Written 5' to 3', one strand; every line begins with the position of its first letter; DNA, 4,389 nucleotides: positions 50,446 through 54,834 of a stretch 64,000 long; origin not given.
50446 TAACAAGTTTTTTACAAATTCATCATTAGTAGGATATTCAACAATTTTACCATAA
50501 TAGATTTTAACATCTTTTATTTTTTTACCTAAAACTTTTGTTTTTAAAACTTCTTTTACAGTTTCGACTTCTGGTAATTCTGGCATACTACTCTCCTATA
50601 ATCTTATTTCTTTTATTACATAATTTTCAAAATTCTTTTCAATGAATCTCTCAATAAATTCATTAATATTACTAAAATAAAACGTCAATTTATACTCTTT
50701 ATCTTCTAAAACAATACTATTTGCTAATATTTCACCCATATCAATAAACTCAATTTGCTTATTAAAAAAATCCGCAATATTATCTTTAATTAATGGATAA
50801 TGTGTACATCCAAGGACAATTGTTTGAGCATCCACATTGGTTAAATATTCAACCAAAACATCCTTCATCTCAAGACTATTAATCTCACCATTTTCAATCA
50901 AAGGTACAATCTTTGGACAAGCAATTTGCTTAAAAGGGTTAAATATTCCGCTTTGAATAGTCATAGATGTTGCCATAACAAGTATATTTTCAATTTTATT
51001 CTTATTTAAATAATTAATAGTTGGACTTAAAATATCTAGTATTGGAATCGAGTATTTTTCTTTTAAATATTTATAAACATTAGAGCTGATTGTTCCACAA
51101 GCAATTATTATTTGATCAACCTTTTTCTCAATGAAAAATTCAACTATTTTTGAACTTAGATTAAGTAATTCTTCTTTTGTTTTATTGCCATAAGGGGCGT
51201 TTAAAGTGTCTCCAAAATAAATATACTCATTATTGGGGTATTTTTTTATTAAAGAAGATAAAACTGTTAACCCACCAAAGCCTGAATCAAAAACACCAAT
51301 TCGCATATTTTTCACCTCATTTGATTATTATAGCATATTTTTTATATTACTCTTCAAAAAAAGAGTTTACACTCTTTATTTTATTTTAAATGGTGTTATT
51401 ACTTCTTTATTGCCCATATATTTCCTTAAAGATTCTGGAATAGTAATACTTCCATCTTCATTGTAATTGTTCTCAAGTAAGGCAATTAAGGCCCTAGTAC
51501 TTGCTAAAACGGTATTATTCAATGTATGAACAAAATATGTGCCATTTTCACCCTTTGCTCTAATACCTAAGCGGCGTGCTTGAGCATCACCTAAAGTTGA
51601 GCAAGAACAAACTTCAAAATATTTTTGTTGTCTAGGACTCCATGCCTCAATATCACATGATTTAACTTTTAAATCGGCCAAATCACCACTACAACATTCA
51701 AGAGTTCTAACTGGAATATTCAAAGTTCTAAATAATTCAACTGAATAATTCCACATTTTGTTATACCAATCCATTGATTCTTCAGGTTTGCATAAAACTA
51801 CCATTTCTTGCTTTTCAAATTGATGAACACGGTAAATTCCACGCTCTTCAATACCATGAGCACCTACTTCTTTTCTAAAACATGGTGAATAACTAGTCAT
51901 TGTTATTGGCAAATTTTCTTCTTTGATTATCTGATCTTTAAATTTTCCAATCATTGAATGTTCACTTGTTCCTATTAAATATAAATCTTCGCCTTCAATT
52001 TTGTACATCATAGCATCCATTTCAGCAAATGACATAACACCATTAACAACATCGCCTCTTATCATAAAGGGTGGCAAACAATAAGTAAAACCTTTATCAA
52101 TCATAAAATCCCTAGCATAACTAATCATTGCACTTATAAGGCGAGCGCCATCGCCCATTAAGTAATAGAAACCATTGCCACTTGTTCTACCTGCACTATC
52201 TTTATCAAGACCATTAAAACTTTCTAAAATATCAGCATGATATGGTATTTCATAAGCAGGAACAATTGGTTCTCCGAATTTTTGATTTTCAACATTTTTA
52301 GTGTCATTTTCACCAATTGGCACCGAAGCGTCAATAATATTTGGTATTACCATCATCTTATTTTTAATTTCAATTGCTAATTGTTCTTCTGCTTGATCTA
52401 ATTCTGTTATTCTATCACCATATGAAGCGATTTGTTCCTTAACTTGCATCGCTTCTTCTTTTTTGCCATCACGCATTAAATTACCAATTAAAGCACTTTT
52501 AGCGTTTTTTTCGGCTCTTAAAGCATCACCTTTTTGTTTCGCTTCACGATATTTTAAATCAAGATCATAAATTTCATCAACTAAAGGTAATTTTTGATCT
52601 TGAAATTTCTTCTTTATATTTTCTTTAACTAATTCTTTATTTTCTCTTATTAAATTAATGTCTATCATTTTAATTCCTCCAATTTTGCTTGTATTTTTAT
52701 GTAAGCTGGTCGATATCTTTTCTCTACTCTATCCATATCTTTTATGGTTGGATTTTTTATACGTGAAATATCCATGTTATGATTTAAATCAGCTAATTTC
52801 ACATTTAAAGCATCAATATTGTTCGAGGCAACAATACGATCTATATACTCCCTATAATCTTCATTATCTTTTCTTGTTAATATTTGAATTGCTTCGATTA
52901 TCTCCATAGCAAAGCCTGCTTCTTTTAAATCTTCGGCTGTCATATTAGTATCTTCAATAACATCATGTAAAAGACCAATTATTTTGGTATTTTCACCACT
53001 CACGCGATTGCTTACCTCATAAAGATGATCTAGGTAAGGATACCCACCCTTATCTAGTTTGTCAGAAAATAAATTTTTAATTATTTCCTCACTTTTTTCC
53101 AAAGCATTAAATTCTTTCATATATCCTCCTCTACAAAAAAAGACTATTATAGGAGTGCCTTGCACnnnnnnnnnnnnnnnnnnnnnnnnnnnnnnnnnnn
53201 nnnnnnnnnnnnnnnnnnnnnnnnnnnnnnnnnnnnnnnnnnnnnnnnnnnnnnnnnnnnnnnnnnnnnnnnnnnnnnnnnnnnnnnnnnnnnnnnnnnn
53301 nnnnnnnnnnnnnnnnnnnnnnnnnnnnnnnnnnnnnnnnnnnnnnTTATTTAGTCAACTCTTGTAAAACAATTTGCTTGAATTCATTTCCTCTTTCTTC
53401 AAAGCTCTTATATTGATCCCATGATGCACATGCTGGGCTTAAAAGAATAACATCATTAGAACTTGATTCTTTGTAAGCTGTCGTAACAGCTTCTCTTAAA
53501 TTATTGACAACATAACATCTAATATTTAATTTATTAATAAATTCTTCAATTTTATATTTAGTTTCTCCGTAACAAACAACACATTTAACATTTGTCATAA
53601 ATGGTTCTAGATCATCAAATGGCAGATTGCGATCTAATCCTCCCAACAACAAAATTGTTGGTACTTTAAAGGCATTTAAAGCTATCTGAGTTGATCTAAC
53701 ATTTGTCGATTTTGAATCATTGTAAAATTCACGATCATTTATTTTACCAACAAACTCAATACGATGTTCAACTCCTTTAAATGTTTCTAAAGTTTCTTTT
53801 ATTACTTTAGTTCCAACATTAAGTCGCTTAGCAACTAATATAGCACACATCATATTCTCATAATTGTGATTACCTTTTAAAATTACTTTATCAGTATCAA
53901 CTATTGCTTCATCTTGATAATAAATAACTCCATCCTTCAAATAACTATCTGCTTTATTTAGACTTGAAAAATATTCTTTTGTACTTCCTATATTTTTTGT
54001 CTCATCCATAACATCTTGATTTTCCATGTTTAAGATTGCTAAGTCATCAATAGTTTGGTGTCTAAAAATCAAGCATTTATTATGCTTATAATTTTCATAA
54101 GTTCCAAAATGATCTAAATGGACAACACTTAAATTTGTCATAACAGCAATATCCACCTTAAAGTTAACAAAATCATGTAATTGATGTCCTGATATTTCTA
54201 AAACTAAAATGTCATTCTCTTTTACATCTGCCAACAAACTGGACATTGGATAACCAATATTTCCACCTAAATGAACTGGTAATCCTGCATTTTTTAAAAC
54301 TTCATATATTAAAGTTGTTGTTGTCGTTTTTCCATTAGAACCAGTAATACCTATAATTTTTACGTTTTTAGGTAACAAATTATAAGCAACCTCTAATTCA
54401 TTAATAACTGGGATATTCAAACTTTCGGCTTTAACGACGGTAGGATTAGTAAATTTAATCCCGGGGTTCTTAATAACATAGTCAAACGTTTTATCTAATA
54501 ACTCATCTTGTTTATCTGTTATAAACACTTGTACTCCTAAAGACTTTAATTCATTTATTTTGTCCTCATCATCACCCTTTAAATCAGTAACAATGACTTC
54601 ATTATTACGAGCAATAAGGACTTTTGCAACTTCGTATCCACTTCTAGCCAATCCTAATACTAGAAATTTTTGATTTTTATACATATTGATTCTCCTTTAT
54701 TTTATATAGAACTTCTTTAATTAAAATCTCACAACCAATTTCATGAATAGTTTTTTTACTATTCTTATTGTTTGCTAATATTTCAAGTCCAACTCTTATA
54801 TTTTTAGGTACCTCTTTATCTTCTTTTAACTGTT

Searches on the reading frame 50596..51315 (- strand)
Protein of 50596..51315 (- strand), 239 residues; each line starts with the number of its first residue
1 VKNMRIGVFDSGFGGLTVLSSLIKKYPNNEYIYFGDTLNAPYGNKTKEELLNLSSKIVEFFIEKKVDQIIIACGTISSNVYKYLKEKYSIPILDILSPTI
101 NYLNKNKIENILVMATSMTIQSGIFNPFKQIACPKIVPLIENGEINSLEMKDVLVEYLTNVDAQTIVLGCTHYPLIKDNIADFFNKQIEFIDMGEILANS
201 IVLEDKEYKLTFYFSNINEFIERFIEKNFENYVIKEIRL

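Call 61: search_protein_families(library=pfam, proteins=[window:50596-51315:-], max_evalue=0.001)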
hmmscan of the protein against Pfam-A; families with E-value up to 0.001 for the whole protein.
window:50596-51315:- (239 aa): 1 family
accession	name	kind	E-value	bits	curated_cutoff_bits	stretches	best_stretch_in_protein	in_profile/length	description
PF01177.27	Asp_Glu_race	-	1.7e-11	44.8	31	1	57-199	56-209/211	Asp/Glu/Hydantoin racemase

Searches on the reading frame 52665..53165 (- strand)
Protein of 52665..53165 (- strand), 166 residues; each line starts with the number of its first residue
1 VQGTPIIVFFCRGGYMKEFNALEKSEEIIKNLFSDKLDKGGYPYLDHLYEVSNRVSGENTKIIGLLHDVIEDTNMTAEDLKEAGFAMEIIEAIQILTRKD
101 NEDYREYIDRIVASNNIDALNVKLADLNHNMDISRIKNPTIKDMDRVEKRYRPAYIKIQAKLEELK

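Call 61: search_protein_families(library=pfam, proteins=[window:52665-53165:-], max_evalue=0.001)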
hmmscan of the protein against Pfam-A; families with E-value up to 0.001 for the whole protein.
window:52665-53165:- (166 aa): 0 families

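Call 73: search_solved_structures(query=window:52665-53120:-, max_evalue=1)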
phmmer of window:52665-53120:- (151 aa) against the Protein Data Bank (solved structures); distinct sequences matched with E-value up to 1: 20.
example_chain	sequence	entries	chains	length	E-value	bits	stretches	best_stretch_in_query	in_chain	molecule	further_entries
7smg_A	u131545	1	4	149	5.8e-24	88.2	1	6-140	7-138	(p)ppApp hydrolase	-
8acu_A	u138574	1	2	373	1.6e-06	31.6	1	15-117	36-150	GTP pyrophosphokinase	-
6yxa_A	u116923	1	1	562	2.4e-06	31.1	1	15-117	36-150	GTP pyrophosphokinase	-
7oiw_A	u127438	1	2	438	2.9e-06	30.8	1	5-118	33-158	GTP pyrophosphokinase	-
7qoc_A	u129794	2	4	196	3.5e-06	30.6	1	24-116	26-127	Guanosine polyphosphate pyrophosphohydrolases/synthetases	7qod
8fr8_I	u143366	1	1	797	4.7e-06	30.1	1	5-124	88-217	GTP pyrophosphokinase RelA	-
7qps_A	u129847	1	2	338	4.8e-06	30.1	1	24-118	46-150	ACT domain protein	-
5xnx_A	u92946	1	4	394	2.1e-05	28.1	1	4-124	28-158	Bifunctional (p)ppGpp synthase/hydrolase RelA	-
7qpr_A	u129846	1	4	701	2.8e-05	27.6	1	24-118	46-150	ACT domain protein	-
1vj7_A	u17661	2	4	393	6.4e-05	26.5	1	22-133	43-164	Bifunctional RELA/SPOT | Bifunctional (p)ppGpp synthase/hydrolase RelA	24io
3nqw_A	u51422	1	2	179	0.00027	24.5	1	23-133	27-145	CG11900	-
4yf1_A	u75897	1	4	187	0.00034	24.1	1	8-89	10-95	Lmo0812 protein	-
7qoe_A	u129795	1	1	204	0.014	18.9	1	17-122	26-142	HDc domain-containing protein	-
7ohg_A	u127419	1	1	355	0.028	17.9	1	20-116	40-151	Guanosine-3',5'-bis(Diphosphate) 3'-pyrophosphohydrolase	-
6s2t_A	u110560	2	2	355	0.028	17.9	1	20-116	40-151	(P)ppGpp synthetase I, SpoT/RelA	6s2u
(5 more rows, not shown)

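Call 78: search_protein_families(library=ncbifam, proteins=[window:52665-53120:-], max_evalue=0.001)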
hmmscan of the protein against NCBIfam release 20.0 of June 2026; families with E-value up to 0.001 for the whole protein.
window:52665-53120:- (151 aa): 2 families
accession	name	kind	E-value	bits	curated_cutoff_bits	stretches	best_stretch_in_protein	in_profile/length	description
TIGR00691.1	spoT_relA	subfamily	2.5e-10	39.4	499.2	1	20-117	11-120/687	RelA/SpoT family protein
NF008303.0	PRK11092.1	equivalog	1.4e-06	26.8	947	1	5-118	21-146/702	bifunctional GTP diphosphokinase/guanosine-3',5'-bis pyrophosphate 3'-pyrophosphohydrolase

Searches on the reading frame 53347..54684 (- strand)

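Call 61: search_protein_families(library=pfam, proteins=[window:53347-54684:-], max_evalue=0.001)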
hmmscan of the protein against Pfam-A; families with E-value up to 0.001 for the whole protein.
window:53347-54684:- (445 aa): 4 families
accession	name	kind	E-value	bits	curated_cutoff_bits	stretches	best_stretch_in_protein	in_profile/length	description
PF08245.18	Mur_ligase_M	-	9.5e-32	111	24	1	113-285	1-200/200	Mur ligase middle domain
PF02875.26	Mur_ligase_C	-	1.3e-10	42.7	28.4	1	307-419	1-127/127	Mur ligase, glutamate ligase domain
PF21799.2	MurD-like_N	-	5.5e-07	30.2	27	1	6-94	2-87/88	Mur ligase MurD-like, N-terminal domain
PF02254.24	TrkA_N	-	6.5e-05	23.7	23.8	0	7-61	1-52/116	TrkA-N domain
